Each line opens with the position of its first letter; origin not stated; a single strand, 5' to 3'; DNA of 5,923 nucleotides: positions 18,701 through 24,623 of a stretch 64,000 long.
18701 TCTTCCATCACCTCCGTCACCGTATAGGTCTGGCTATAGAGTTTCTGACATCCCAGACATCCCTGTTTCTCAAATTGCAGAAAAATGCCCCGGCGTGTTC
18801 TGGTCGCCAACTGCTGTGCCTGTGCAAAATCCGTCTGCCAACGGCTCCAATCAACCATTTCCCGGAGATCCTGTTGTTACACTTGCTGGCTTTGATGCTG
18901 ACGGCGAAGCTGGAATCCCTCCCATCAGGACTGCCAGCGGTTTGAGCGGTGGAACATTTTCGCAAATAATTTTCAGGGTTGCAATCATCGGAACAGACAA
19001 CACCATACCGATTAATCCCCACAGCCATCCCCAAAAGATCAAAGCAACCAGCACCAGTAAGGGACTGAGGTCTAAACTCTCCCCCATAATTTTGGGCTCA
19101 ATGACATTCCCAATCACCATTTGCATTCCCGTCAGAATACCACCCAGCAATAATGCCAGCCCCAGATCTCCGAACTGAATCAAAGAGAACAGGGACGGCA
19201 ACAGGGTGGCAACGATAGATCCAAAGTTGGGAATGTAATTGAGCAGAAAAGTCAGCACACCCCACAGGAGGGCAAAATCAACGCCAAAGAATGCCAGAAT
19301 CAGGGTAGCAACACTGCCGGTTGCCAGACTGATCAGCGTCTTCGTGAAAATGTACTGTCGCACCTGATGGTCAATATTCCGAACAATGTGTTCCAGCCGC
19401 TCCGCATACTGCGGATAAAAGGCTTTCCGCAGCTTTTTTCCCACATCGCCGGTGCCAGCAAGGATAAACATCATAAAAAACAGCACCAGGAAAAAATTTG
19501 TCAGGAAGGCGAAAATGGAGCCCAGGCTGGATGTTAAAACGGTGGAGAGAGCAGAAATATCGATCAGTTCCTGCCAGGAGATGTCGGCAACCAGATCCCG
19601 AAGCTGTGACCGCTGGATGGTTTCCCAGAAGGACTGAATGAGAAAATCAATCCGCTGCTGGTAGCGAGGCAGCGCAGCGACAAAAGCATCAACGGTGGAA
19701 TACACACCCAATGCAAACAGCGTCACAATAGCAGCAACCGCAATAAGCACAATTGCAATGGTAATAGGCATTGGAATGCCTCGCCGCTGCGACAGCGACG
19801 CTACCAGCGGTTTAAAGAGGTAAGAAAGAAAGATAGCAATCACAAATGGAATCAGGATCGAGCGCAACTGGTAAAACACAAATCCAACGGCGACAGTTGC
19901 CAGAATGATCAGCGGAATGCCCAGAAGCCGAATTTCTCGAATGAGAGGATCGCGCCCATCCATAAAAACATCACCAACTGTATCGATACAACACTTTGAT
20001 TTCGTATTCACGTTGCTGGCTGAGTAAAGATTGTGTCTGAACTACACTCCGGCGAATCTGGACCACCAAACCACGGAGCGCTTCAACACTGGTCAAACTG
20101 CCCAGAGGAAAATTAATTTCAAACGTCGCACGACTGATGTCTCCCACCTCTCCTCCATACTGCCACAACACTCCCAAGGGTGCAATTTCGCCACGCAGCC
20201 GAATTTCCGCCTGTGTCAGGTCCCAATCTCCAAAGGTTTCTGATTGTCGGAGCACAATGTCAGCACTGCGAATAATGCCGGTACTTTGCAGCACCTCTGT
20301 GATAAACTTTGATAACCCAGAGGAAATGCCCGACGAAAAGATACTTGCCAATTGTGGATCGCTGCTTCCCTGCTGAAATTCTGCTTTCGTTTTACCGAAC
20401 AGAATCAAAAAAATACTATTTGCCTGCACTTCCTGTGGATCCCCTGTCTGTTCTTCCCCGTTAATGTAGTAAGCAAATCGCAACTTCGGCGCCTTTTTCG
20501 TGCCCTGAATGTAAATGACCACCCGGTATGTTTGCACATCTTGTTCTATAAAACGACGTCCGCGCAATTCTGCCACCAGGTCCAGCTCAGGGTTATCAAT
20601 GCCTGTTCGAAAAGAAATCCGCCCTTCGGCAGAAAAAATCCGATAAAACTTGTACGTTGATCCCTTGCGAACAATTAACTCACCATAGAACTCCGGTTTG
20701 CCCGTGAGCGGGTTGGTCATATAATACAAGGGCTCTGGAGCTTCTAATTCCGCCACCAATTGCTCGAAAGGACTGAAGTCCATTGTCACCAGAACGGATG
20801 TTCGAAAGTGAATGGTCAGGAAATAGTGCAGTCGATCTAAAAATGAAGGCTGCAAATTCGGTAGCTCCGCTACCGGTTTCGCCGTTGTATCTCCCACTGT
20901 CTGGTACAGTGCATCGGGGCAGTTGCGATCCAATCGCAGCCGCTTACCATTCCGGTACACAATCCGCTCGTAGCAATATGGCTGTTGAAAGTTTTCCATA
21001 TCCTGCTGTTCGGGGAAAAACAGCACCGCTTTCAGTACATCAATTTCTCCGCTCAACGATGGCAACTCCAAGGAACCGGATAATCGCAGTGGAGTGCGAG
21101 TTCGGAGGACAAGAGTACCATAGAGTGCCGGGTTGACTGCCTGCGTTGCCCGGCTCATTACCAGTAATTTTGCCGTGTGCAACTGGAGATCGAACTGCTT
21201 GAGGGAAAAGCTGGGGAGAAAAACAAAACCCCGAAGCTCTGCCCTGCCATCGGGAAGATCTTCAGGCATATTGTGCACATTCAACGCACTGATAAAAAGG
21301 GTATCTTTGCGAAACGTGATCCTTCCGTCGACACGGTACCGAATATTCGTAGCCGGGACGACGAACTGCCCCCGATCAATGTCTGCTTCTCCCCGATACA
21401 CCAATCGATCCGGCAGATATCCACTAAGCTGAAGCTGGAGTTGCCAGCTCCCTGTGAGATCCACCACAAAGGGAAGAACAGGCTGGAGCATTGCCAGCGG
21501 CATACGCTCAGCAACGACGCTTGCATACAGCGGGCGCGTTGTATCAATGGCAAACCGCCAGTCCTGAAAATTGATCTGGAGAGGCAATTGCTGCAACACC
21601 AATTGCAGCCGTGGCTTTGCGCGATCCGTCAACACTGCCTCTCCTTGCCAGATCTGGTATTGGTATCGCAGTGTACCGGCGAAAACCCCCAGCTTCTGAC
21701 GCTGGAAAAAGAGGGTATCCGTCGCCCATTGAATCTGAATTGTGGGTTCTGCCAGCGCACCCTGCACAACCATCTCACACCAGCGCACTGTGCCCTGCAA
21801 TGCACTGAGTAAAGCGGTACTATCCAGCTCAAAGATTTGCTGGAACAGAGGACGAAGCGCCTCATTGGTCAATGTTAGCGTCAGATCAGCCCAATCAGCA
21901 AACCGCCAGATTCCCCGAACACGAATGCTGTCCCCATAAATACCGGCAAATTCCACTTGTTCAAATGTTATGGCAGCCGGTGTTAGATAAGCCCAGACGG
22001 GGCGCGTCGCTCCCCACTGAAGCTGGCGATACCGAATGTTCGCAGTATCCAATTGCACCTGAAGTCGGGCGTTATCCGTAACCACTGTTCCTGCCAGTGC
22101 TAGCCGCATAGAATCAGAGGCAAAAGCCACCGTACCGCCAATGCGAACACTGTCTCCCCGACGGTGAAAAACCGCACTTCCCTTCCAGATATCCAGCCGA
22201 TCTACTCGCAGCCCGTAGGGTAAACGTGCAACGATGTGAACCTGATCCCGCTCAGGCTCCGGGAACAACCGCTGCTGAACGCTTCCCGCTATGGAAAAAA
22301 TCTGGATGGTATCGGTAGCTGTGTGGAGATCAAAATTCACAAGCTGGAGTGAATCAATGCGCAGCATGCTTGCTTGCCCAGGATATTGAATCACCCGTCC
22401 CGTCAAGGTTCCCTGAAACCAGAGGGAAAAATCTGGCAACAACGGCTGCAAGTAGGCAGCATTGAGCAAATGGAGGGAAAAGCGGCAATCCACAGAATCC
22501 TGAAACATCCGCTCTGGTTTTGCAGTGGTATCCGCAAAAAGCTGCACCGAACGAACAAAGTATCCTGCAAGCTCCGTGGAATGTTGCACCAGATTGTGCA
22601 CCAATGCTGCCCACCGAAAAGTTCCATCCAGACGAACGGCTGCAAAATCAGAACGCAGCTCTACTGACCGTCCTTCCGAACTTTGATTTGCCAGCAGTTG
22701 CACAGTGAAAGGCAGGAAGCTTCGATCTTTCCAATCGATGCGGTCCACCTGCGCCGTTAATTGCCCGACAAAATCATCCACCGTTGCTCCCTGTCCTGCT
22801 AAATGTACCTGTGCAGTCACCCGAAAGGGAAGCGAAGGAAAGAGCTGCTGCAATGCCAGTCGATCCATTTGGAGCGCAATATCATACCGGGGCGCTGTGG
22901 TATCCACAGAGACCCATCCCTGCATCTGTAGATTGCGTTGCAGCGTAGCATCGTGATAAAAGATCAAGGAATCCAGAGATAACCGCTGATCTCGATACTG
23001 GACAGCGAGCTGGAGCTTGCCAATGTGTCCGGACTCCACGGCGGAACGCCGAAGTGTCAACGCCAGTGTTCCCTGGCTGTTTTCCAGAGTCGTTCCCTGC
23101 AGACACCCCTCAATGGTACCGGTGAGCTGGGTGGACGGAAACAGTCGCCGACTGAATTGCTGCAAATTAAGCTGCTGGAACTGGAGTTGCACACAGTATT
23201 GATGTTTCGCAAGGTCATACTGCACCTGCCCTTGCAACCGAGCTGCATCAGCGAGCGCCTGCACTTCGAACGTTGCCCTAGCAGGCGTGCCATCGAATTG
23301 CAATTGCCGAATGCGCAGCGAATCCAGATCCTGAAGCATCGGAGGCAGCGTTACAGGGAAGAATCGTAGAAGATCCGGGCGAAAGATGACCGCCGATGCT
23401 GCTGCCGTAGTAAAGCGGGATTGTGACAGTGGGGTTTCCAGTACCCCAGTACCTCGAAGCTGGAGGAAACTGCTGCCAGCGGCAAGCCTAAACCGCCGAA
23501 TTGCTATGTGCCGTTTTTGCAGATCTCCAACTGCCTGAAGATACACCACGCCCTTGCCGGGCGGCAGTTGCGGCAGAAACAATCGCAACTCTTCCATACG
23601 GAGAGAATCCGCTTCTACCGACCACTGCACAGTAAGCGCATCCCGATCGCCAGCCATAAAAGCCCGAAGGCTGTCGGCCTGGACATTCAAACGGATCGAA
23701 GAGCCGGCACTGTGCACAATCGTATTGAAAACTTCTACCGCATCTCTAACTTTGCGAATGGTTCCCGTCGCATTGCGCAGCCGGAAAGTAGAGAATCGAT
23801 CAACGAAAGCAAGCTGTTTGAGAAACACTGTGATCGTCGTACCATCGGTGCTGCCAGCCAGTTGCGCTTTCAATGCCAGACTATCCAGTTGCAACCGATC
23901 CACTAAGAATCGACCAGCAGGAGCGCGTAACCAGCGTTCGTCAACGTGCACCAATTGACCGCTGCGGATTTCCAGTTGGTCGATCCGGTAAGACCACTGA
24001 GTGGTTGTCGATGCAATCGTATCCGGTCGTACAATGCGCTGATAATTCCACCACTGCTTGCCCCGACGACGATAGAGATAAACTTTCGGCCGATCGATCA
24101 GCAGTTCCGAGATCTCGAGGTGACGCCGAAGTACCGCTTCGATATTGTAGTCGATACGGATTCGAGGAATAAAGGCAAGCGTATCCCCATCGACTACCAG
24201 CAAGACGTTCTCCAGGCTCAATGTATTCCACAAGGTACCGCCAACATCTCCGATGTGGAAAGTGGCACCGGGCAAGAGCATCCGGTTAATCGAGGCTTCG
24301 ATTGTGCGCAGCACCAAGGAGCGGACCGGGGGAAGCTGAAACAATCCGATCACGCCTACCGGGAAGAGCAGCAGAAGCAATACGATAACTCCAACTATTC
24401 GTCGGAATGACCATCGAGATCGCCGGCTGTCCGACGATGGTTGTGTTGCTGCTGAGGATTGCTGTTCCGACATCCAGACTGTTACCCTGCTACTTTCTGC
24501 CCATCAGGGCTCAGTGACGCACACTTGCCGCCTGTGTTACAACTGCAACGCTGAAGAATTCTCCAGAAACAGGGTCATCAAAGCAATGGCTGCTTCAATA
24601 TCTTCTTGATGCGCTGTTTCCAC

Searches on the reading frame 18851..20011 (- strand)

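Call 39: search_protein_families(library=pfam, proteins=[window:18851-20011:-], max_evalue=0.001)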
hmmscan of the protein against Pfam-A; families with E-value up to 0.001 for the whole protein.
window:18851-20011:- (386 aa): 1 family
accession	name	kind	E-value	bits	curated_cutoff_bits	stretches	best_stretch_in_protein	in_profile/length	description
PF01594.21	AI-2E_transport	-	8.3e-64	216.3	34.3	1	34-352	2-325/327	AI-2E family transporter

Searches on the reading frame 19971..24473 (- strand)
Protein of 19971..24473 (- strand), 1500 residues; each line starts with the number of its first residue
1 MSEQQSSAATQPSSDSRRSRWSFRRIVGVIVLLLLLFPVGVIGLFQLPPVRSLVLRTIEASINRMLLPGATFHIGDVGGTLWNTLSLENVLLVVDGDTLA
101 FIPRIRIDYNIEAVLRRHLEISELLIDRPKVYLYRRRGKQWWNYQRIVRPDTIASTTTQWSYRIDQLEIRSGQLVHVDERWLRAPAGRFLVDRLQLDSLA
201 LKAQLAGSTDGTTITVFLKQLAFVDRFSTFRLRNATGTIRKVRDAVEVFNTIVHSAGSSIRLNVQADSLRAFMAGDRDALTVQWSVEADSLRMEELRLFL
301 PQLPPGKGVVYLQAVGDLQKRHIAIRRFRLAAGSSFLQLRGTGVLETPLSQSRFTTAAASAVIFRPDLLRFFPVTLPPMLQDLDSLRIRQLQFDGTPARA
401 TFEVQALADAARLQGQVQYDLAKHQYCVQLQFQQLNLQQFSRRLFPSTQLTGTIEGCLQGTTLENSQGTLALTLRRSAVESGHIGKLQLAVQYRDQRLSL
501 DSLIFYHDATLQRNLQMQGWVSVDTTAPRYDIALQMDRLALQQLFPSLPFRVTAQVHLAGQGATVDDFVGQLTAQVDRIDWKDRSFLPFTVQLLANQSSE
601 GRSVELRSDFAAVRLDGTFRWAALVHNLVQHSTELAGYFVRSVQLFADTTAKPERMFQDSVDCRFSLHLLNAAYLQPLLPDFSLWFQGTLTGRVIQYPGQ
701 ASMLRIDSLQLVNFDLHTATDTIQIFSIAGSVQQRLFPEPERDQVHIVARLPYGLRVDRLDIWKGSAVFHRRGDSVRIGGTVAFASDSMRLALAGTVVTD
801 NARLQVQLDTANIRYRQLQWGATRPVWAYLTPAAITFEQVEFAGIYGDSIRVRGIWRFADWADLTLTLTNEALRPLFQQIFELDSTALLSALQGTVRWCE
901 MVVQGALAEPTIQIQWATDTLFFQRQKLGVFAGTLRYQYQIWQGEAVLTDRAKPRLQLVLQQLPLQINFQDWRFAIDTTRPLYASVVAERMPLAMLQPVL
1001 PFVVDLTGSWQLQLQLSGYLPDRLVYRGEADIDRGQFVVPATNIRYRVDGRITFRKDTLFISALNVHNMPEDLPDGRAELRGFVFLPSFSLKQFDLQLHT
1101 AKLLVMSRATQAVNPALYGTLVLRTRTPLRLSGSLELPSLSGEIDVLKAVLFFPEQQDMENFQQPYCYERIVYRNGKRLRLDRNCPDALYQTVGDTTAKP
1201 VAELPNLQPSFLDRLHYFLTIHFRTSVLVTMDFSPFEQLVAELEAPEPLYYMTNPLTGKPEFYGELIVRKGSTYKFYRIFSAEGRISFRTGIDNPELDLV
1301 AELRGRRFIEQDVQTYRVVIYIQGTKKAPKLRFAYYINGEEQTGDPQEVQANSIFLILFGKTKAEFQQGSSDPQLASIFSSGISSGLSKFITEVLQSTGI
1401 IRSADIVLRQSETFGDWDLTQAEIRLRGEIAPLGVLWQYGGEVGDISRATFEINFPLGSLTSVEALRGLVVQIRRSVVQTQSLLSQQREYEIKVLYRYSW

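Call 39: search_protein_families(library=pfam, proteins=[window:19971-24473:-], max_evalue=0.001)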
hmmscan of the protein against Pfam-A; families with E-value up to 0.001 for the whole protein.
window:19971-24473:- (1500 aa): 2 families
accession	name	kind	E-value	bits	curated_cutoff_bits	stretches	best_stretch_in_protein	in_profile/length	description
PF04357.19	TamB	-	9e-16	58.5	22.4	1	1075-1418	10-314/381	TamB, inner membrane protein subunit of TAM complex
PF05359.17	DUF748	-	2e-07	29.9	50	1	16-180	8-170/1037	Domain of Unknown Function (DUF748)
